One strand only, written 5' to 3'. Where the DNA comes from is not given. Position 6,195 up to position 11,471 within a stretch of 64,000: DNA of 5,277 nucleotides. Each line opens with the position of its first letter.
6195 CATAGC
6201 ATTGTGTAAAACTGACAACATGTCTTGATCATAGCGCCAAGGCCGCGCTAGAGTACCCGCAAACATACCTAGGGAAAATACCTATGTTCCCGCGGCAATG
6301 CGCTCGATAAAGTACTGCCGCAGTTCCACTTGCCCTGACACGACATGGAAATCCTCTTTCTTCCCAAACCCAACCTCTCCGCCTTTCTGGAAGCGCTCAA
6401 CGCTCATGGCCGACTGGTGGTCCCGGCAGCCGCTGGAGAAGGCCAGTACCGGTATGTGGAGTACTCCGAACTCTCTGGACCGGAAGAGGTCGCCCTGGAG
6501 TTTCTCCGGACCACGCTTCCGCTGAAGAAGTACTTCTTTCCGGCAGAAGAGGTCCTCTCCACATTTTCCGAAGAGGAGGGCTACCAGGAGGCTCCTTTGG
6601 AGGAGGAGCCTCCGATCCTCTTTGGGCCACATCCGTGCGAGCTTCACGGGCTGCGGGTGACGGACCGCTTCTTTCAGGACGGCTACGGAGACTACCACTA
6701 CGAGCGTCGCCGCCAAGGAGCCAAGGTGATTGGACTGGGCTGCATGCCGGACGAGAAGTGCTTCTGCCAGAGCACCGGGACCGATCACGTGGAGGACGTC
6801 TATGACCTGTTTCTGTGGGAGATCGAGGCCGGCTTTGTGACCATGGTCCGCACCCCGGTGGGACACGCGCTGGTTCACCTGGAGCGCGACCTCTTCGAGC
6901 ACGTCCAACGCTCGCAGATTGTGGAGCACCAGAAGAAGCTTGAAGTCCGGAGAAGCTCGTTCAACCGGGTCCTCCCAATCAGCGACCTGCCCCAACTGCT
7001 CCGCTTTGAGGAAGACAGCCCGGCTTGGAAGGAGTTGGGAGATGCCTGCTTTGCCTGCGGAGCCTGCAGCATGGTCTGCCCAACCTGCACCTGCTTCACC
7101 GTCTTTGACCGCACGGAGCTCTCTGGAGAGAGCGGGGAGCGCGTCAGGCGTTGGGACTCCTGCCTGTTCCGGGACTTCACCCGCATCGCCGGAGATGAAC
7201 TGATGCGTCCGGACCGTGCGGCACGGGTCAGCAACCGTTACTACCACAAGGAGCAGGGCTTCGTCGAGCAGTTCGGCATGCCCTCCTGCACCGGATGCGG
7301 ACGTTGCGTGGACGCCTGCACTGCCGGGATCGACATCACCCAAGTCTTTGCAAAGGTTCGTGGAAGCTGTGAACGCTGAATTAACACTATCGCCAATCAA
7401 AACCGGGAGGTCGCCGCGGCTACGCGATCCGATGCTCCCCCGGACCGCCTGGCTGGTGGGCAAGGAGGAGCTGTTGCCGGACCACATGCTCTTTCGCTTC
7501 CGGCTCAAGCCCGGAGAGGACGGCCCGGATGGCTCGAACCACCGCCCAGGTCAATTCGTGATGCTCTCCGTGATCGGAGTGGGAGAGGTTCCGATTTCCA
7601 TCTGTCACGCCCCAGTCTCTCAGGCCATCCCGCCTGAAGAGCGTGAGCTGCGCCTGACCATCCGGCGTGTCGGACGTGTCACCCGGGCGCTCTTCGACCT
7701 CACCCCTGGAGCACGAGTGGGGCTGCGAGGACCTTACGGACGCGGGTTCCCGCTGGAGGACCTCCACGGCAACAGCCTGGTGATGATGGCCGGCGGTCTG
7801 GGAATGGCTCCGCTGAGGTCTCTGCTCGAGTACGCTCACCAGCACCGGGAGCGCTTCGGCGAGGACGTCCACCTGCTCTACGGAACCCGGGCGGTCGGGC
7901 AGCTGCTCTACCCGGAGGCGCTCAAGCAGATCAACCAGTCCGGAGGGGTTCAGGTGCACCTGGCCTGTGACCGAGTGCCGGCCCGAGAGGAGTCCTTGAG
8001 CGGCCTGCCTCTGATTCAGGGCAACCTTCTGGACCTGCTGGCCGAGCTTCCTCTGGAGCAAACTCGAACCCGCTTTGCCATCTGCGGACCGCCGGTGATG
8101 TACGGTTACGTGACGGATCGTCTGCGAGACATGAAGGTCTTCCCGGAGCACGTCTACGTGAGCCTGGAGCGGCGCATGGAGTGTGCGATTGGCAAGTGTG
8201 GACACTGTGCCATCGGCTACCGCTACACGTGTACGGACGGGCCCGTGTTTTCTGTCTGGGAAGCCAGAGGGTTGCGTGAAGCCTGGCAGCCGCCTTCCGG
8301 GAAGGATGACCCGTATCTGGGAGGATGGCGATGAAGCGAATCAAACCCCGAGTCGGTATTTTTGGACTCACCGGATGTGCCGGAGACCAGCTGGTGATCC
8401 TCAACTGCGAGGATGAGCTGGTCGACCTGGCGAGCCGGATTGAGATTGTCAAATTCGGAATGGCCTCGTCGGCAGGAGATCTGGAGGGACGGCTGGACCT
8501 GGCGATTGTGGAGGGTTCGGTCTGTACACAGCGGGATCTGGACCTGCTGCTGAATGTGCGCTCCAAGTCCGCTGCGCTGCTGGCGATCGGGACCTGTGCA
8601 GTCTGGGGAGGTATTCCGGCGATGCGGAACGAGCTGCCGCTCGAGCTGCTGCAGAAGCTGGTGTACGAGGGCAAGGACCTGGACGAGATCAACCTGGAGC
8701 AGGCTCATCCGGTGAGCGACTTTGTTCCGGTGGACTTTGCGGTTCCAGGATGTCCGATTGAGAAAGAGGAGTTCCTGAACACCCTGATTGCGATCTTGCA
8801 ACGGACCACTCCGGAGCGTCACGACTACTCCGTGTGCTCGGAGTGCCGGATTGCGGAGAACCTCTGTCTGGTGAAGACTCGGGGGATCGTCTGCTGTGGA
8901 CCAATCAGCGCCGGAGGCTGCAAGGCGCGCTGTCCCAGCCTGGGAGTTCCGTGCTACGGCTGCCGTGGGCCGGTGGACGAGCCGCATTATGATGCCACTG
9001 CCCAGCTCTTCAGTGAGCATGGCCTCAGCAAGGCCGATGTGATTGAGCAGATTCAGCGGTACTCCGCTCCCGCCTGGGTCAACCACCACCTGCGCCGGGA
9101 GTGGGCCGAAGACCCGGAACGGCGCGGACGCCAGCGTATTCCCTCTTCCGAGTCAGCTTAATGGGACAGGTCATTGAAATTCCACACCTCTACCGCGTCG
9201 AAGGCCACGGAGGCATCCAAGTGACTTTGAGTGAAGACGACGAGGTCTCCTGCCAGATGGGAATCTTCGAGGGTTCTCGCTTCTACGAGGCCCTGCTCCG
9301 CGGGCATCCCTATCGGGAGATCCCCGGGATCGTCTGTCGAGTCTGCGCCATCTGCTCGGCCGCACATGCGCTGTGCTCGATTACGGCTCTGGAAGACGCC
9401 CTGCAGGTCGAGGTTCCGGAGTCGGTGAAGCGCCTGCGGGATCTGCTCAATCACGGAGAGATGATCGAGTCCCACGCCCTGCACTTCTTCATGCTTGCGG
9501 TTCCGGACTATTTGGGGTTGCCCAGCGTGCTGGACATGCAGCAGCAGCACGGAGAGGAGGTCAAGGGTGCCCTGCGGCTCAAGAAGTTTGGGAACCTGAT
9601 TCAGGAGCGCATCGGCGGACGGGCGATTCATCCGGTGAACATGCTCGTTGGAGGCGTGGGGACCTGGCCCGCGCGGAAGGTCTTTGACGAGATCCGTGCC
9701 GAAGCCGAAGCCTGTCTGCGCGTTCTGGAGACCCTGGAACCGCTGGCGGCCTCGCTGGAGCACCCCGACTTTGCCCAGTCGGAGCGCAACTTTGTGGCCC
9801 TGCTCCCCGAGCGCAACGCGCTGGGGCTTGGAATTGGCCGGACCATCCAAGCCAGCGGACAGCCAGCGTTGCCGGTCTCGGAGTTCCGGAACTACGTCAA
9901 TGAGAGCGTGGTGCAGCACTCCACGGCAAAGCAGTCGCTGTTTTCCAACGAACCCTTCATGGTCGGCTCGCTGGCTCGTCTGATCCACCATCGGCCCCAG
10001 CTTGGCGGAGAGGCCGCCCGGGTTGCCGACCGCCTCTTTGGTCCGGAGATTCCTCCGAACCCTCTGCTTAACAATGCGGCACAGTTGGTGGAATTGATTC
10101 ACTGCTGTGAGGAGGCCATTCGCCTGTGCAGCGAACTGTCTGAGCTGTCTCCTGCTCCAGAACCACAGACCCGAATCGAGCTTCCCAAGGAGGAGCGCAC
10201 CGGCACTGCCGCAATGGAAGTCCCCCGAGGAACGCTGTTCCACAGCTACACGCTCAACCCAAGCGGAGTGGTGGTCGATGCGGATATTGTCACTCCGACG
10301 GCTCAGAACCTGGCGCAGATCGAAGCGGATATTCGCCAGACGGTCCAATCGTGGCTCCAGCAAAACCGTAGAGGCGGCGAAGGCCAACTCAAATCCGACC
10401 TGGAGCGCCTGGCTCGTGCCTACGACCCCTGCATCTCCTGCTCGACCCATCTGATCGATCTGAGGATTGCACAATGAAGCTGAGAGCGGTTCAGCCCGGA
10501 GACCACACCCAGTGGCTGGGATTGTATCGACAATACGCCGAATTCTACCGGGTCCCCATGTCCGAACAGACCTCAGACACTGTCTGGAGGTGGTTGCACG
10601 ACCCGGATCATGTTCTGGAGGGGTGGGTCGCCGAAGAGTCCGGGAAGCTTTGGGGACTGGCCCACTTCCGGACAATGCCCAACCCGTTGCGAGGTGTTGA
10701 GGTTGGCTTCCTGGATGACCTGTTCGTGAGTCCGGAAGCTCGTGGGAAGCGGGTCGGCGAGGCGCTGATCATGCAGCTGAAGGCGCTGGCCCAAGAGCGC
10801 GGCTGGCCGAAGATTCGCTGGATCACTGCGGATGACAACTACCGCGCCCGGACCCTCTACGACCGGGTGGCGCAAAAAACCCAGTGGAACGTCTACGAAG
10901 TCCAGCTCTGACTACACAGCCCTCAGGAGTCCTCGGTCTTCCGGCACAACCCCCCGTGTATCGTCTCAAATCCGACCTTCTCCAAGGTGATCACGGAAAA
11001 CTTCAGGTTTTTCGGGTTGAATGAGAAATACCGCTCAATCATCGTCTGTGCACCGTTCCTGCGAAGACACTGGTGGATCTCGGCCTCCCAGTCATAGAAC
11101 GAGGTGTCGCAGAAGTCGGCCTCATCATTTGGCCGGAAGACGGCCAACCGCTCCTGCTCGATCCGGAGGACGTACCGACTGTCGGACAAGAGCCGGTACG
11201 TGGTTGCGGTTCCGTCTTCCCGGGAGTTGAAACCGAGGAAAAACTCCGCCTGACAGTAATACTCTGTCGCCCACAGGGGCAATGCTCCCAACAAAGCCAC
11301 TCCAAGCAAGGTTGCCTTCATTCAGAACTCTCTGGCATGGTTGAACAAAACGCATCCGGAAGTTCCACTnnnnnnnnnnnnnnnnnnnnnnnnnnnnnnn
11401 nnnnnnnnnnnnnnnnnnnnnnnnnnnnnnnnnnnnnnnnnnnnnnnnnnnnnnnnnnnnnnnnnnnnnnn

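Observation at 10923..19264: Tight operon: family-5 ABC importer + YtcJ-type amidohydrolase + COG0523 metallochaperone + small secreted Cys protein, a few kb from the hydrogenase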

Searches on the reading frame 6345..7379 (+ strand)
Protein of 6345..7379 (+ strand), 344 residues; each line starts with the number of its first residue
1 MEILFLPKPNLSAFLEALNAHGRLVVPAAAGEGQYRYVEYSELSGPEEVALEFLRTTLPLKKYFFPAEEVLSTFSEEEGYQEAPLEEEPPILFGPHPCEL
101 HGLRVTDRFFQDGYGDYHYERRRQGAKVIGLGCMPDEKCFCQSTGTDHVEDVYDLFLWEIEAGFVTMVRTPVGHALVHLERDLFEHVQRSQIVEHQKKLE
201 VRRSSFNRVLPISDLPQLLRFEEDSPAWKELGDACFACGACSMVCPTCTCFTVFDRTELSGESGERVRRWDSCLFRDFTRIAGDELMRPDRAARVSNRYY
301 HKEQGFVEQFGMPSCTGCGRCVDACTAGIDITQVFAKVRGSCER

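Call 7: search_protein_families(library=pfam, proteins=[window:6345-7379:+], max_evalue=0.00001)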
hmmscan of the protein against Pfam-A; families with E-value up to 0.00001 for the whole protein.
window:6345-7379:+ (344 aa): 4 families
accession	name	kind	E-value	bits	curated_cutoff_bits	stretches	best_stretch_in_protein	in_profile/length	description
PF17179.9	Fer4_22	-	1.1e-30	106.8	27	1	235-329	2-95/95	4Fe-4S dicluster domain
PF13187.11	Fer4_9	-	1.2e-07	32.1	27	0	314-328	36-50/52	4Fe-4S dicluster domain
PF13237.11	Fer4_10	-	3.1e-07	30.6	25.5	1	232-325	6-52/53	4Fe-4S dicluster domain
PF13534.11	Fer4_17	-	2.6e-06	28.3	22.2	0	296-330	26-61/61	4Fe-4S dicluster domain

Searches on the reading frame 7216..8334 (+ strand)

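Call 7: search_protein_families(library=pfam, proteins=[window:7216-8334:+], max_evalue=0.00001)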
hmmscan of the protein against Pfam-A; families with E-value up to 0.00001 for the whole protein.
window:7216-8334:+ (372 aa): 2 families
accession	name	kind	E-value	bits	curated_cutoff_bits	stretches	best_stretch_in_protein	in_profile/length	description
PF00175.26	NAD_binding_1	-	5.1e-10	40.4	22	1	190-299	1-107/109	Oxidoreductase NAD-binding domain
PF10418.14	DHODB_Fe-S_bind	-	1.6e-09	37.8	23.9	1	318-349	1-39/41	Iron-sulfur cluster binding domain of dihydroorotate dehydrogenase B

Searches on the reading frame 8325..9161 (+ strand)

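Call 7: search_protein_families(library=pfam, proteins=[window:8325-9161:+], max_evalue=0.00001)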
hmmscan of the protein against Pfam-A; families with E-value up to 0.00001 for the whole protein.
window:8325-9161:+ (278 aa): 1 family
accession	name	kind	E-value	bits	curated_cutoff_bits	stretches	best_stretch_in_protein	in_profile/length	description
PF01058.29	Oxidored_q6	-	5.8e-25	87.9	27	1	18-156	1-127/128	NADH ubiquinone oxidoreductase, 20 Kd subunit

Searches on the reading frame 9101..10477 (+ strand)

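Call 7: search_protein_families(library=pfam, proteins=[window:9101-10477:+], max_evalue=0.00001)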
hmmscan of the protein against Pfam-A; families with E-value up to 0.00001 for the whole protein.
window:9101-10477:+ (458 aa): 1 family
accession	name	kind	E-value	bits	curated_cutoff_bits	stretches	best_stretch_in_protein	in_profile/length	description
PF00374.24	NiFeSe_Hases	-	1.3e-28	100.7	25.8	2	62-154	3-95/508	Nickel-dependent hydrogenase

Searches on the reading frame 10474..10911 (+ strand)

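Call 7: search_protein_families(library=pfam, proteins=[window:10474-10911:+], max_evalue=0.00001)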
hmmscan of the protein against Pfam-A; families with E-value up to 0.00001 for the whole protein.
window:10474-10911:+ (145 aa): 2 families
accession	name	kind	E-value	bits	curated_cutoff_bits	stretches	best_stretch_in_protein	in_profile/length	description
PF00583.31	Acetyltransf_1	-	1.2e-16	61.4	20.7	1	15-131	2-113/116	Acetyltransferase (GNAT) family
PF13508.13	Acetyltransf_7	-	6e-09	36.6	27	1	51-131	6-79/84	Acetyltransferase (GNAT) domain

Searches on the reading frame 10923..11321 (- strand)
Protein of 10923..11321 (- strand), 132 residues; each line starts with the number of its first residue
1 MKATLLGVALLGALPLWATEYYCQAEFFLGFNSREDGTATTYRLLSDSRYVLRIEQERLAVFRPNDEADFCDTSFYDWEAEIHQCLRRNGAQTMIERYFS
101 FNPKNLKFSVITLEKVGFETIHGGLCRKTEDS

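Call 4: search_protein_families(library=pfam, proteins=[window:10923-11321:-])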
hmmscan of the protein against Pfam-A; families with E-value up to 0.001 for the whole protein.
window:10923-11321:- (132 aa): 0 families

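Call 5: search_protein_families(library=ncbifam, proteins=[window:10923-11321:-])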
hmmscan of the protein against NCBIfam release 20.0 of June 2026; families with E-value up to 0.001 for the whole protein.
window:10923-11321:- (132 aa): 0 families

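Call 54: search_protein_representatives(protein=window:10923-11321:-)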
Query: 132 residues. Proteins with E-value up to 0.001 (for the whole library): 1; up to 1e-10: 1; up to 1e-30: 1. The best 1 are listed.
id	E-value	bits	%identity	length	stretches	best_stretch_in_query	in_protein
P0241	9.9e-52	191.0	63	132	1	2-131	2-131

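Call 58: find_homologous_proteins(query=window:10923-11321:-, max_evalue=0.01)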
Query window:10923-11321:- (132 aa): 3 proteins with E <= 0.01 among 9 candidates.
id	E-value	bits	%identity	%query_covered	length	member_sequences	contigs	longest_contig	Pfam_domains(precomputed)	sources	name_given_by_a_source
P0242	1.1e-84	299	100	100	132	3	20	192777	-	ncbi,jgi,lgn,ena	ncbi:MAG: hypothetical protein ACO4AU_07025 [bacterium]|jgi:hypothetical protein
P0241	3.1e-51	191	64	100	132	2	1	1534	-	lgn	-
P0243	3.0e-48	181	65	92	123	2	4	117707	-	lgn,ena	-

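Call 59: find_encoding_contigs(protein=P0243, flank=10000, max_places=3)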
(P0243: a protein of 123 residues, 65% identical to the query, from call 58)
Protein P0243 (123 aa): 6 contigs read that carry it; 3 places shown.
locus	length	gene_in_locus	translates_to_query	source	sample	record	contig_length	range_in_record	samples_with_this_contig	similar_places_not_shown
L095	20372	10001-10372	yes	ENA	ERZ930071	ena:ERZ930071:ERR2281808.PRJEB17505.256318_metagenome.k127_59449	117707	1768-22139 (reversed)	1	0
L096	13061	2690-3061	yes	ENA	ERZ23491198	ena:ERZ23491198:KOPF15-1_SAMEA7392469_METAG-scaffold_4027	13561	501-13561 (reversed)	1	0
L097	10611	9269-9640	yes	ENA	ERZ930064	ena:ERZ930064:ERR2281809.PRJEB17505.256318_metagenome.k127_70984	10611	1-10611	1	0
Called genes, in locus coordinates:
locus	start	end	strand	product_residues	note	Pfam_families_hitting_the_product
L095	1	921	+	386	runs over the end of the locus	PF00482:T2SSF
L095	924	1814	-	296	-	PF00682:HMGL-like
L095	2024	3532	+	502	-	-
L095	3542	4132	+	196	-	PF00475:IGPD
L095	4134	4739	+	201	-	PF00117:GATase, PF07685:GATase_3 (weak), PF07722:Peptidase_C26 (weak)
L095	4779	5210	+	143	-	PF00334:NDK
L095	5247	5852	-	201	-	PF03193:RsgA_GTPase (faint), PF00350:Dynamin_N (faint), PF01926:MMR_HSR1, PF02421:FeoB_N, PF00009:GTP_EFTU (weak)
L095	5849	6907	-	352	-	PF25231:DUF7847 (faint)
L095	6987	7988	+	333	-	-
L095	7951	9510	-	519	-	PF02446:Glyco_hydro_77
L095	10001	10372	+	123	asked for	-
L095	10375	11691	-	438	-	PF00374:NiFeSe_Hases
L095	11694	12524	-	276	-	PF01058:Oxidored_q6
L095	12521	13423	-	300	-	PF00175:NAD_binding_1, PF10418:DHODB_Fe-S_bind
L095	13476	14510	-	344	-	PF13183:Fer4_8 (faint), PF13187:Fer4_9 (faint), PF13534:Fer4_17 (faint), PF13746:Fer4_18 (faint), PF00037:Fer4 (faint), PF13237:Fer4_10 (weak), PF17179:Fer4_22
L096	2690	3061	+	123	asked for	-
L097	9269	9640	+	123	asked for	-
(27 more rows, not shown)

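Call 60: find_encoding_contigs(protein=P0241, flank=10000, max_places=2)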
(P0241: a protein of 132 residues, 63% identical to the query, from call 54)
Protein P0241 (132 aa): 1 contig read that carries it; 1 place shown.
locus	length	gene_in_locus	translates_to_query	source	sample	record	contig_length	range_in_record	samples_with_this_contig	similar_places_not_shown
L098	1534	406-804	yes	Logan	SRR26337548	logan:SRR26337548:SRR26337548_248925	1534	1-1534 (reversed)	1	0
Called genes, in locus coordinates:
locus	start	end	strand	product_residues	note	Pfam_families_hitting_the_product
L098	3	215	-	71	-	?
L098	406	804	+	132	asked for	-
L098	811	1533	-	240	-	?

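Call 76: predict_structure(alignment_id=A3)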
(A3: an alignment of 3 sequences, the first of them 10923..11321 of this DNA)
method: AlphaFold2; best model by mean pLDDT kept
length: 132 residues; sequences in the alignment: 3
mean_pLDDT: 78.1   pTM: 0.68
mean pLDDT of the five models: 78.1, 66.4, 41.5, 37.1, 33.4
residues with pLDDT >= 90: 37; 70-90: 65; 50-70: 16; < 50: 14
segments of 3 or more residues with pLDDT < 50: 1-8, 10-13
pLDDT, mean of each block of 10 residues (from residue 1): 45 63 83 74 79 90 82 89 88 81 92 70 85 47
secondary structure, 60 per line:
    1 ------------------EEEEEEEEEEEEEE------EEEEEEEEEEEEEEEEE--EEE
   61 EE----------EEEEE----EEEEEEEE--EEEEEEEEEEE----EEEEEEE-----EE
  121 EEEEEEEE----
elements in order: E19-32 E39-55 E58-62 E73-77 E82-89 E92-102 E107-113 E119-128

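Call 78: fold_search(model_id=the predicted structure, library=pdb)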
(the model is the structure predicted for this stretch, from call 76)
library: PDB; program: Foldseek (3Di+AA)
matches with E <= 10: 1092; with E <= 0.001: 0
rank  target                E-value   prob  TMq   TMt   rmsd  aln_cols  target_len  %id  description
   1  6l9x                  2.8e-02  0.84  0.29  0.22  11.8       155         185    6  Xenons in frog EPDR1 (released 2020-11-11)
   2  6jl9                  2.9e-02  0.93  0.34  0.26  13.1       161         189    9  Crystal structure of a frog ependymin related protein (released 2019-07-10)
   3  6lxx                  2.9e-02  0.85  0.29  0.23  12.0       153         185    8  Frog EPDR1 with an Ir atom (released 2021-02-17)
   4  4dx8_A                3.1e-02  0.84  0.29  0.28  13.1       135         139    7  ICAP1 in complex with KRIT1 N-terminus (released 2013-01-09)
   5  4dx8_B                3.6e-02  0.72  0.27  0.26  14.6       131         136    8  ICAP1 in complex with KRIT1 N-terminus (released 2013-01-09)
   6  9azz_A                3.8e-02  0.28  0.19  0.15  17.1       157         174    6  Crystal structure of outer membrane lipoprotein carrier protein (LolA) from Ehrlichia ruminantium (released 2024-03-20)
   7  3d8f_A                4.4e-02  0.90  0.29  0.30  11.8       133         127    9  Crystal structure of the human Fe65-PTB1 domain with bound phosphate (trigonal crystal form) (released 2008-06-10)
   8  5o1r_A                4.9e-02  0.99  0.43  0.48   7.6       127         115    9  human Fab 5H2 bound to NHBA-C3 from Neisseria meningitidis serogroup B (released 2018-05-30)
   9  4ymy                  5.1e-02  0.77  0.32  0.28  15.1       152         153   10  Crystal structure of mutant nitrobindin M75A/H76L/Q96C/M148L/H158A (NB11) from Arabidopsis thaliana (released 2015-12-30)
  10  6cuj_A                5.4e-02  0.99  0.44  0.39   8.4       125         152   10  Crystal structure of the C-terminal domain of neisserial heparin binding antigen (NHBA) (released 2018-09-26)
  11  3d8e_D                5.4e-02  0.85  0.29  0.31  11.2       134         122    9  Crystal structure of the human Fe65-PTB1 domain (trigonal crystal form) (released 2008-06-10)
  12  4egd_A                5.7e-02  0.63  0.25  0.18  16.0       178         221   10  1.85 Angstrom crystal structure of native hypothetical protein SAOUHSC_02783 from Staphylococcus aureus (released 2012-04-11)
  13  7n35_B                7.0e-02  0.85  0.29  0.35   8.0       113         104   12  Structure of Yersinia aleksiciae Cap15 cyclic dinucleotide receptor, crystal form 2 (released 2021-11-17)
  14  8chx_A                8.2e-02  0.47  0.24  0.19  10.6       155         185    8  Structure and function of LolA from Vibrio cholerae (released 2023-06-21)
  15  1a3y_A                9.0e-02  0.23  0.18  0.17  14.4       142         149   12  ODORANT BINDING PROTEIN FROM NASAL MUCOSA OF PIG (released 1999-02-16)
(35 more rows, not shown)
